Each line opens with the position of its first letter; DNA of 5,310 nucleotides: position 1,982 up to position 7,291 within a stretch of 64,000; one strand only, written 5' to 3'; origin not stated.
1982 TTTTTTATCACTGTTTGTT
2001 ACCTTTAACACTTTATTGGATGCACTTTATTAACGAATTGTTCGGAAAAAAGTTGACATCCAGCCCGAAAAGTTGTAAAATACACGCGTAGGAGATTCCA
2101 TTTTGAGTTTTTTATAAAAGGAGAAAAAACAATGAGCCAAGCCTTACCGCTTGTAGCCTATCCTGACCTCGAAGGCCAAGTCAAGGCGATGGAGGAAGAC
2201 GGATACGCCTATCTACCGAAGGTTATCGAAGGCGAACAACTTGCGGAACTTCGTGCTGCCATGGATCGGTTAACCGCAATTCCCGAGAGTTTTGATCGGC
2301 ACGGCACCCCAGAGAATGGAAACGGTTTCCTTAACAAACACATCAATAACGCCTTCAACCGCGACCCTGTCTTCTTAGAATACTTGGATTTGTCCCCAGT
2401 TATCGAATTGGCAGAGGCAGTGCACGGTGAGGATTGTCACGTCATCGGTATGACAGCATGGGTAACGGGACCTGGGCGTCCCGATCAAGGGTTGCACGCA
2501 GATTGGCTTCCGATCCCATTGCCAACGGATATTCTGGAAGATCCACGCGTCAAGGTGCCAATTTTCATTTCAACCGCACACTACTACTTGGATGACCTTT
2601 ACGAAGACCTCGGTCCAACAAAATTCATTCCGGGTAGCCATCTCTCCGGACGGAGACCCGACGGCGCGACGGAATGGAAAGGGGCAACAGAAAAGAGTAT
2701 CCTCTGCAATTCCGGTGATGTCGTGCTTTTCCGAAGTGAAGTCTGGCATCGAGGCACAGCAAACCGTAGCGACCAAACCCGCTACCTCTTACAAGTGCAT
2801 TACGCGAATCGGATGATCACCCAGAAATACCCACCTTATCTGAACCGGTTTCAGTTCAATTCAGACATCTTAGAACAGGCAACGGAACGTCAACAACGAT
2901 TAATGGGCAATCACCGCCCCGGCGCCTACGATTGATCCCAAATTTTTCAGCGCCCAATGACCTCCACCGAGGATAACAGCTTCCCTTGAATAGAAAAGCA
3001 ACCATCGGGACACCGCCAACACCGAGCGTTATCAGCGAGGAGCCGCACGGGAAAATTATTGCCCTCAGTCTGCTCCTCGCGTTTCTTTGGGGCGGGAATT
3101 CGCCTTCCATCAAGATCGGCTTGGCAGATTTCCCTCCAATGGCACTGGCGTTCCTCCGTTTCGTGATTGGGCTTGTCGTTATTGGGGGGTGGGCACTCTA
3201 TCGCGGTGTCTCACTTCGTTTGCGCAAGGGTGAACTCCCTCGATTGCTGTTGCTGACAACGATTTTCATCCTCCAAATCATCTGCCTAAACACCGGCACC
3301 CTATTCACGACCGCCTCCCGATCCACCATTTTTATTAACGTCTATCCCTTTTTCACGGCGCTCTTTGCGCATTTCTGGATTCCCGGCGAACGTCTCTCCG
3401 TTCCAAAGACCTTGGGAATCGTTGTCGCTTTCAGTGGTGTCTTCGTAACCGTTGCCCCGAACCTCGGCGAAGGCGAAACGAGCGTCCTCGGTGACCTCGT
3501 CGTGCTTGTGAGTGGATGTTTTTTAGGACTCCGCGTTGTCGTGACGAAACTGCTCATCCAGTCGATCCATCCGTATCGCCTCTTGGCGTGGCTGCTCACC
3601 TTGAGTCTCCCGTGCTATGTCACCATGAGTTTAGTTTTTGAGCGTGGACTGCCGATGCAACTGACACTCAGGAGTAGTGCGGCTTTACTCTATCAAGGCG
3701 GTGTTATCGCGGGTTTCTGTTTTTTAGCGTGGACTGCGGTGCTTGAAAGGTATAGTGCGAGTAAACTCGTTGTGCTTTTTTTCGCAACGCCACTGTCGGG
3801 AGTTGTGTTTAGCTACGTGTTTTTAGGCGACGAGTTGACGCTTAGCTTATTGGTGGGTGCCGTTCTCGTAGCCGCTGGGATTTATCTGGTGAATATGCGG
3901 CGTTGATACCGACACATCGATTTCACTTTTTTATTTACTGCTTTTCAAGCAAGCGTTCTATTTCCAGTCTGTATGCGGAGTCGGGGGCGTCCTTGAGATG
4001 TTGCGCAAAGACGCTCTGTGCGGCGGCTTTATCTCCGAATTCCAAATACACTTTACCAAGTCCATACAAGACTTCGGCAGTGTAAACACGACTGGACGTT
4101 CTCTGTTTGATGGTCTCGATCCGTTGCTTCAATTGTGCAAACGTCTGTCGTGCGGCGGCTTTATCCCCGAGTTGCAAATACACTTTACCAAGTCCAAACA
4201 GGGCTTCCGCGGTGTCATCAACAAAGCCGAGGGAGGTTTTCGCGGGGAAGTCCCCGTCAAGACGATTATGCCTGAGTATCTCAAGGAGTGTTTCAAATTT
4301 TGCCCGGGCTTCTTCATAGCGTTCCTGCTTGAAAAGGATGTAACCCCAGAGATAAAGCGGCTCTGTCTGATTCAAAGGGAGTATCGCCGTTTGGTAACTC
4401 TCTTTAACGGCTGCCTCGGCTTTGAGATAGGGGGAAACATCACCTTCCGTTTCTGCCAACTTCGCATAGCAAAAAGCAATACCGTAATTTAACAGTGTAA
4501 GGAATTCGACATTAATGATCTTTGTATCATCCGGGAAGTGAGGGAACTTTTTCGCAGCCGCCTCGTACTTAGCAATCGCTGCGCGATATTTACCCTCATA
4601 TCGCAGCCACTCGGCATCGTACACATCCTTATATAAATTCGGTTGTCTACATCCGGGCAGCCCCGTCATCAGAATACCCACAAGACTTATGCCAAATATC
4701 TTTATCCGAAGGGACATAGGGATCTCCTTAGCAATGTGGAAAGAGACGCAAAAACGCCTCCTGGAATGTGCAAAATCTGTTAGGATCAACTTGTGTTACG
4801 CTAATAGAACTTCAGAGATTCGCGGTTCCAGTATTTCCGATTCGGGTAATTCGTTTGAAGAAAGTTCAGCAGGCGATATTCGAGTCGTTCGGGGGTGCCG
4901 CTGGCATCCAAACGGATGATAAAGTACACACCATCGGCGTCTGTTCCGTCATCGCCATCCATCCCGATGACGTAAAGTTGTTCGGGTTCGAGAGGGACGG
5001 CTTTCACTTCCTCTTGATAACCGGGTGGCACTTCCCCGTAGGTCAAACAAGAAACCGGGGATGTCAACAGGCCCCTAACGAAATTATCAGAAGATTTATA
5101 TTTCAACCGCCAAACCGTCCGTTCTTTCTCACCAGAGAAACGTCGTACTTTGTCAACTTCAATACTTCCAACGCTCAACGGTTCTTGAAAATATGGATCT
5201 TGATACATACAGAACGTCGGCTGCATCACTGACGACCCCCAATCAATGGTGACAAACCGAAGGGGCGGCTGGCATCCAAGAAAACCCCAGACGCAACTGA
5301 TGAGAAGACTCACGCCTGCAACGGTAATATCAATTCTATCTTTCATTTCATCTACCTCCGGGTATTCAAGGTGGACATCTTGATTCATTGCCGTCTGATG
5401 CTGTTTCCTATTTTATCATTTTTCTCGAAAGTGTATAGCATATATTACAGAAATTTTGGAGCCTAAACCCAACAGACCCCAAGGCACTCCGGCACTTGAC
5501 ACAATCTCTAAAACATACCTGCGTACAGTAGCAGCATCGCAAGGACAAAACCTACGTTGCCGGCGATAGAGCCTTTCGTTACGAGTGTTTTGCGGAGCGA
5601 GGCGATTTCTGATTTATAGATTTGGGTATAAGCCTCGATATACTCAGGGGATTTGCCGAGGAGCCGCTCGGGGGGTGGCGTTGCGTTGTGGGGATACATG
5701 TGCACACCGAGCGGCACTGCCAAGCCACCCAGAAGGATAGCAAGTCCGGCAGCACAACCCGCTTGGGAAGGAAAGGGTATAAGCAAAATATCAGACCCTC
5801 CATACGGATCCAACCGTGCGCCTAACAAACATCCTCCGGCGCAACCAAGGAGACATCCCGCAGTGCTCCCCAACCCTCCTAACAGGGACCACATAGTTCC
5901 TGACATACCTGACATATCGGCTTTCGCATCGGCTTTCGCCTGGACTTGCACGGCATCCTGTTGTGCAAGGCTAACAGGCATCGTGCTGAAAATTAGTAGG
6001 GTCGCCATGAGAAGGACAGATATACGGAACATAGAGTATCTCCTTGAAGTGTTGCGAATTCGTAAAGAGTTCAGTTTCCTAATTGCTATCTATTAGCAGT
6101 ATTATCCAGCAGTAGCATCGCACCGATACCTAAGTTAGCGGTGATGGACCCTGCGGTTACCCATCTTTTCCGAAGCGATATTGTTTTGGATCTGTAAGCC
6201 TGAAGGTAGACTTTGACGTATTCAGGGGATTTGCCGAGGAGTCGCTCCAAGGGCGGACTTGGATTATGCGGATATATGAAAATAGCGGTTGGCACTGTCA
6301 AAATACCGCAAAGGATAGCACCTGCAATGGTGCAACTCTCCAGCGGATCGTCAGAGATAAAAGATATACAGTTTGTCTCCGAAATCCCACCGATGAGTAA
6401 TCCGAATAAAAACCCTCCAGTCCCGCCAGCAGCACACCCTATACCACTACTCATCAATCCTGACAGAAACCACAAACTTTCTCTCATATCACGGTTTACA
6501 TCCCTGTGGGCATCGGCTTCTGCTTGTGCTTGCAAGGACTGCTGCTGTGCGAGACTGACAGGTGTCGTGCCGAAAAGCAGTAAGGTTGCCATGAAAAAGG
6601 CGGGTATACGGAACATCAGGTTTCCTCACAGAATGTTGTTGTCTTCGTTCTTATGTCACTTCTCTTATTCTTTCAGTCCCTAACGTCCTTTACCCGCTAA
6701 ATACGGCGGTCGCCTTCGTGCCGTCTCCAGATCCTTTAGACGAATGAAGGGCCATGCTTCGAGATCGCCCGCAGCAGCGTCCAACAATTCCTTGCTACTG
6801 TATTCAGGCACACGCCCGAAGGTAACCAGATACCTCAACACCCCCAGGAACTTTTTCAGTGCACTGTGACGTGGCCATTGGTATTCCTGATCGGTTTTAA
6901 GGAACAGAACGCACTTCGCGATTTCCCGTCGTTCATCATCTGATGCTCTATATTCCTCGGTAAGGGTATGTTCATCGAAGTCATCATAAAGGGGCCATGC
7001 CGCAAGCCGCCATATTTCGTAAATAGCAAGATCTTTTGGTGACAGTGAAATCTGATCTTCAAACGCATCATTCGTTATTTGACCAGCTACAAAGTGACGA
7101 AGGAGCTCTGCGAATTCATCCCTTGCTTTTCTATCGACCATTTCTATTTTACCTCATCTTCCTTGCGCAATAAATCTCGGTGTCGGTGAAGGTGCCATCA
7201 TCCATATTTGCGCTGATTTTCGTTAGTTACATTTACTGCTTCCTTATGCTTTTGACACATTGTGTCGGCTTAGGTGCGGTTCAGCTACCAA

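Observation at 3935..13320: Tandemly duplicated five-family envelope cassette resembling a decaying immunity/receptor array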

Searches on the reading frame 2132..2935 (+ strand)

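Call 4: search_protein_families(library=pfam, max_evalue=0.1, proteins=[window:2132-2935:+])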
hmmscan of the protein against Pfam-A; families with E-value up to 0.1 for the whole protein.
window:2132-2935:+ (267 aa): 3 families
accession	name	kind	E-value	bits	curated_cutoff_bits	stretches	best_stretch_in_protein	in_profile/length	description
PF05721.19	PhyH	-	4e-20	73.4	22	1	20-217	1-211/213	Phytanoyl-CoA dioxygenase (PhyH)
PF13759.12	2OG-FeII_Oxy_5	-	0.0046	17.7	27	1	185-218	63-96/101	Putative 2OG-Fe(II) oxygenase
PF24766.1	DUF7699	-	0.032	15.3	27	1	194-254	2-63/87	Domain of unknown function (DUF7699)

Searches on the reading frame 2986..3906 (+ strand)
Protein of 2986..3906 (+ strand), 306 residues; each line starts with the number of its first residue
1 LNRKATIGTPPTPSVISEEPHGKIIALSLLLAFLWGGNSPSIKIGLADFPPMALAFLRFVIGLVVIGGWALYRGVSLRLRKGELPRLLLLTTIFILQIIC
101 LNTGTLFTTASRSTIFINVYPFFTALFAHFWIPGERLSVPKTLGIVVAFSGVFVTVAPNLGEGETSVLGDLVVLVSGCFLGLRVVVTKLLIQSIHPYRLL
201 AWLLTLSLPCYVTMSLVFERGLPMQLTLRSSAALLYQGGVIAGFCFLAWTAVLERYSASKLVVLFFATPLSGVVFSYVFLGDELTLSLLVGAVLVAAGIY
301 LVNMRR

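Call 4: search_protein_families(library=pfam, max_evalue=0.1, proteins=[window:2986-3906:+])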
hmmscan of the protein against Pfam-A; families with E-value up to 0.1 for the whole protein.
window:2986-3906:+ (306 aa): 3 families
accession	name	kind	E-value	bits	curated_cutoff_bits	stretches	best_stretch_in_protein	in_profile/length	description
PF00892.27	EamA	-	1.8e-34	119.3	28.2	2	24-156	3-134/135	EamA-like transporter family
PF06027.18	SLC35F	-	0.016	15.2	21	1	51-268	37-262/299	Solute carrier family 35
PF22282.1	CydS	-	0.034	14.4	25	0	24-39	13-28/31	CydS-like protein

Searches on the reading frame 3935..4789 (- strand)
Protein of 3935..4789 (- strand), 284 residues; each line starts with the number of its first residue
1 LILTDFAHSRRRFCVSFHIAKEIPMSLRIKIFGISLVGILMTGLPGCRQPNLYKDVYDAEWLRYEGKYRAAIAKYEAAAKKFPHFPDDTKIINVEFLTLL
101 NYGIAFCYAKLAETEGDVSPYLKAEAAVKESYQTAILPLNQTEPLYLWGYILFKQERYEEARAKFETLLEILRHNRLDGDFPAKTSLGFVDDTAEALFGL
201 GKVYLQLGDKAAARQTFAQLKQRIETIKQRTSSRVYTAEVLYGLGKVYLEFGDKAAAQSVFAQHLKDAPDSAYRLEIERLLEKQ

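Call 4: search_protein_families(library=pfam, max_evalue=0.1, proteins=[window:3935-4789:-])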
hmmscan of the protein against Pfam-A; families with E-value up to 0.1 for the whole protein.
window:3935-4789:- (284 aa): 18 families
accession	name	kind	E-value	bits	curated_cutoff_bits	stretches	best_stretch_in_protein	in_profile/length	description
PF13432.12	TPR_16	-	1.5e-14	54.6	32.7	1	192-221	29-58/65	Tetratricopeptide repeat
PF07719.23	TPR_2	-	3.2e-14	52.3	27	2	144-174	3-33/34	Tetratricopeptide repeat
PF13174.12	TPR_6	-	1.7e-13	50.7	26.3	2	195-223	1-29/33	Tetratricopeptide repeat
PF13424.12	TPR_12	-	3.4e-13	50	30.1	3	191-219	42-70/77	Tetratricopeptide repeat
PF14559.12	TPR_19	-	3.2e-12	47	25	2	238-274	25-62/68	Tetratricopeptide repeat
PF13428.12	TPR_14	-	9.8e-10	38.6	23.5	1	239-272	2-35/44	Tetratricopeptide repeat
PF13181.12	TPR_8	-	2.5e-08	33.9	25.7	1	194-219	1-26/34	Tetratricopeptide repeat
PF13414.12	TPR_11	-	5.1e-08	32.9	26.8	0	149-171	1-23/42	TPR repeat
PF13176.12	TPR_7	-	3.2e-07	30.4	27.9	0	241-265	2-26/36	Tetratricopeptide repeat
PF00515.34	TPR_1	-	2.9e-06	27.3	27.8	1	145-172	4-31/34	Tetratricopeptide repeat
PF07721.20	TPR_4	-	2.8e-05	24.7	27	1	194-219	1-26/26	Tetratricopeptide repeat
PF12895.13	ANAPC3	-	3.8e-05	24.3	27.2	1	106-165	10-79/82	Anaphase-promoting complex, cyclosome, subunit 3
PF10602.15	RPN7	-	0.0011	19.1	29.6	0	211-267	10-65/174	26S proteasome subunit RPN7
PF23914.1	TPR_CcmH_CycH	-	0.0021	18.3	42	0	103-175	85-154/158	Cytochrome c-type biogenesis protein H TPR domain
PF13431.12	TPR_17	-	0.0034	18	24.4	0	194-215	13-34/34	Tetratricopeptide repeat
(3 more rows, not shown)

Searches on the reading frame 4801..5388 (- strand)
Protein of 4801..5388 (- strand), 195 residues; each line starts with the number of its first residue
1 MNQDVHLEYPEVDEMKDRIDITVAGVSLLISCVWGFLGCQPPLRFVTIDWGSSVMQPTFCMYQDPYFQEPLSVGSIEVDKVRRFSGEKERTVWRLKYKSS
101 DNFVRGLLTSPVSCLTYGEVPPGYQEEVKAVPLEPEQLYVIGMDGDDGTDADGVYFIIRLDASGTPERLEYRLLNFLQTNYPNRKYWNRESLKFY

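Call 4: search_protein_families(library=pfam, max_evalue=0.1, proteins=[window:4801-5388:-])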
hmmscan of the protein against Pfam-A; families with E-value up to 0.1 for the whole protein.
window:4801-5388:- (195 aa): 0 families

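Call 11: search_protein_families(library=ncbifam, max_evalue=0.1, proteins=[window:4801-5388:-])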
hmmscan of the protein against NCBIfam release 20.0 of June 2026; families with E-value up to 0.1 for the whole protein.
window:4801-5388:- (195 aa): 0 families

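Call 38: predict_structure(alignment_id=A5)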
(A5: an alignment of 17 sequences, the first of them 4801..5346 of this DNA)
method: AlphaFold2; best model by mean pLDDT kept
length: 181 residues; sequences in the alignment: 17
mean_pLDDT: 74.2   pTM: 0.69
mean pLDDT of the five models: 74.2, 71.6, 70.3, 70.1, 68.0
residues with pLDDT >= 90: 69; 70-90: 47; 50-70: 18; < 50: 47
segments of 3 or more residues with pLDDT < 50: 1-25, 89-92, 162-178
pLDDT, mean of each block of 10 residues (from residue 1): 42 45 53 86 91 85 89 86 68 71 94 96 93 81 93 86 38 40 51
secondary structure, 60 per line:
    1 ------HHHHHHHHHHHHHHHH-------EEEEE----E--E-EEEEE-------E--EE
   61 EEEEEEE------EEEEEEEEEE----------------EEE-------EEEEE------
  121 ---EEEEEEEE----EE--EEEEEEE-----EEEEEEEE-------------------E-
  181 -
elements in order: H7-22 E30-34 E44-48 E59-67 E74-83 E100-102 E110-114 E124-131 E140-146 E152-159

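Call 40: fold_search(model_id=the predicted structure, library=pdb)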
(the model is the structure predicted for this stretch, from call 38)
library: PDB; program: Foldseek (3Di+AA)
matches with E <= 10: 868; with E <= 0.001: 0
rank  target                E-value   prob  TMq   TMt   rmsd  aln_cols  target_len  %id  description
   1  8fk7_A                8.2e-03  1.00  0.35  0.44   9.0       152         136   12  Structure of the Pyrobaculum calidifontis flagellar-like archaeal type IV pilus (released 2023-06-28)
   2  8f90_C                2.2e-02  0.66  0.24  0.27  16.3       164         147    8  Intramolecular ester bond-containing repeat domain 2 from Suipraoptans intestinalis adhesin (released 2024-06-19)
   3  6w8u_A                2.5e-02  0.91  0.26  0.32   8.0       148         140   11  Cryo-EM of the Pyrobaculum arsenaticum pilus (released 2020-07-08)
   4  4bff_A                2.8e-02  0.96  0.32  0.42   6.1       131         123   11  Superoxide reductase (Neelaredoxin) from Archaeoglobus fulgidus in the reduced form (released 2014-03-26)
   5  3uto_A                2.9e-02  0.96  0.31  0.12   7.5       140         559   11  Twitchin kinase region from C.elegans (Fn31-NL-kin-CRD-Ig26) (released 2012-08-08)
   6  9jz1_B                3.8e-02  0.96  0.30  0.23   6.7       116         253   15  Crystal structure of Nir2 C-terminal domain in complex with phosphate (released 2025-10-15)
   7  9jzp_A                4.0e-02  0.91  0.28  0.20   7.4       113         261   15  Crystal structure of Nir2 C-terminal domain (released 2025-10-15)
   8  7u01_B                4.0e-02  0.57  0.21  0.33   8.6       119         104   13  Structure of CD148 fibronectin type III domain 2 (released 2023-02-22)
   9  2oxg_D                4.3e-02  0.77  0.25  0.35  10.2       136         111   10  The SoxYZ Complex of Paracoccus pantotrophus (released 2007-05-22)
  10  9xqd_c                5.0e-02  0.60  0.24  0.29  10.4       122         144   11  The structure of outer peripheral region in the phage phiKZ baseplate complex (released 2026-02-11)
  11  2hvb_B                5.3e-02  0.80  0.27  0.38   7.2       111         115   11  Crystal structure of hypothetical protein PH1083 from Pyrococcus horikoshii OT3 (released 2007-01-28)
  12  7u7m_C                6.2e-02  0.28  0.20  0.14  11.9       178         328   12  Cryo-EM structure of the pancreatic ATP-sensitive potassium channel in the presence of carbamazepine and ATP with Kir6 (released 2022-08-31)
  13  7tys_C                6.2e-02  0.28  0.20  0.14  11.9       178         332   12  Cryo-EM structure of the pancreatic ATP-sensitive potassium channel bound to ATP and repaglinide with Kir6.2-CTD in th (released 2022-08-31)
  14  9jzp_B                6.5e-02  0.91  0.29  0.22   7.4       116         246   15  Crystal structure of Nir2 C-terminal domain (released 2025-10-15)
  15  6pol_E                6.5e-02  0.85  0.27  0.42   5.6       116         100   15  Crystal structure of the human NELL1 EGF1-3-Robo3 FN1 complex (released 2020-05-06)
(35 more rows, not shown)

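Call 62: find_related_loci(query=A5, collection=metagenome_contigs, flank=8000)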
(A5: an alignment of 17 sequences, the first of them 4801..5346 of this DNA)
Query A5 (181 aa) in metagenome_contigs; peptide patterns used: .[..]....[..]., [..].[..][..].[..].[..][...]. (x = any residue, [..] = any of these).
35 stretches matched a pattern, but none encodes a relative of the query by tblastn (E <= 1e-3).

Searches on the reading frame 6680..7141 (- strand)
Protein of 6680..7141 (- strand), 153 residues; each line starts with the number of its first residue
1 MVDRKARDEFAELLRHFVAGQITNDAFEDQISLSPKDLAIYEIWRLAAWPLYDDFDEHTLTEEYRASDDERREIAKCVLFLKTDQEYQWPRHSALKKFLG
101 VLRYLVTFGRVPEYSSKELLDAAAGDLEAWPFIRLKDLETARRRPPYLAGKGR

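Call 3: search_protein_families(library=pfam, max_evalue=0.1, proteins=[window:6680-7141:-])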
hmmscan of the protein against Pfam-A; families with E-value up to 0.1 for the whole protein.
window:6680-7141:- (153 aa): 1 family
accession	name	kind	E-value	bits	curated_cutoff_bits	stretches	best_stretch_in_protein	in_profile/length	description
PF02123.21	RdRP_4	-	0.06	12.7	22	1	5-70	243-322/465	Viral RNA-directed RNA-polymerase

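Call 11: search_protein_families(library=ncbifam, max_evalue=0.1, proteins=[window:6680-7141:-])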
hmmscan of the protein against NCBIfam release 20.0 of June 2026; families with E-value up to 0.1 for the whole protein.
window:6680-7141:- (153 aa): 0 families

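Call 32: search_protein_families(library=padloc, max_evalue=0.1, proteins=[window:6680-7141:-])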
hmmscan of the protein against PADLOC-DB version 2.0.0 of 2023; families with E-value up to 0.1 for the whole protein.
window:6680-7141:- (153 aa): 0 families
